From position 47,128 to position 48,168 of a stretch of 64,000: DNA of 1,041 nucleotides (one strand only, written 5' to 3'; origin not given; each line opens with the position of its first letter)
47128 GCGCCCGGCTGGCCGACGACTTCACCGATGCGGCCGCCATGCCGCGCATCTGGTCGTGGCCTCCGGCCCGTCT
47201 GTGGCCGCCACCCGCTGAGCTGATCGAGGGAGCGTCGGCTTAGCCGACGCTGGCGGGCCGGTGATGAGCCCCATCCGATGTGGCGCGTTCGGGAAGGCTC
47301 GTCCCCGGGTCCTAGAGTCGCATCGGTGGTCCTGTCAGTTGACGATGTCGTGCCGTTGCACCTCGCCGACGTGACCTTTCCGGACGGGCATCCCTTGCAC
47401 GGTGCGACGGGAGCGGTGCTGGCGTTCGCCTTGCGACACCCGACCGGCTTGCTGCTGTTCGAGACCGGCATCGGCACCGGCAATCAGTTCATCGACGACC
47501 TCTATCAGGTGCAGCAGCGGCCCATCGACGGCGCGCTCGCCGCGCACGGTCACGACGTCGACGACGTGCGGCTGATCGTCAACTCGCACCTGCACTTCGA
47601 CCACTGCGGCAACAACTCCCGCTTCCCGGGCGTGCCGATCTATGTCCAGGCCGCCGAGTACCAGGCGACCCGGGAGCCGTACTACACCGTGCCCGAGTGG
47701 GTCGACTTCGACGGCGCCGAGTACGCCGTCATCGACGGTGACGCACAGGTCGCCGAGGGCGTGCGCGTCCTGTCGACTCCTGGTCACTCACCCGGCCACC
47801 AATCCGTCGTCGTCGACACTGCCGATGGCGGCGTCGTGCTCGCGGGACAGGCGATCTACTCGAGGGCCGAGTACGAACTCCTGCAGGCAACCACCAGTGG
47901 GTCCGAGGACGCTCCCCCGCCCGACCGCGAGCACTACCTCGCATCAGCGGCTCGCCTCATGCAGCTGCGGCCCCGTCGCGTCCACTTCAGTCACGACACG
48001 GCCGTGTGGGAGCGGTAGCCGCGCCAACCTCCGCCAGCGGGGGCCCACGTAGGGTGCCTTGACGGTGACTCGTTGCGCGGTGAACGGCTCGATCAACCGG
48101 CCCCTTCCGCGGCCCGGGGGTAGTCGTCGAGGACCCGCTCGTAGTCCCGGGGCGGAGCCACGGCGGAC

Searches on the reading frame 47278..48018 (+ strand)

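Call 9: search_protein_families(library=pfam, proteins=[window:47278-48018:+], max_evalue=0.01)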
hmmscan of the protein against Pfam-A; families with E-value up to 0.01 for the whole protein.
window:47278-48018:+ (246 aa): 2 families
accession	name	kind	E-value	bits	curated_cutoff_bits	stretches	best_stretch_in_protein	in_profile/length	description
PF00753.33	Lactamase_B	-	7.7e-22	78.6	22.7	1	45-239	4-196/196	Metallo-beta-lactamase superfamily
PF12706.13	Lactamase_B_2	-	0.0023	18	27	1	88-167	23-108/200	Beta-lactamase superfamily domain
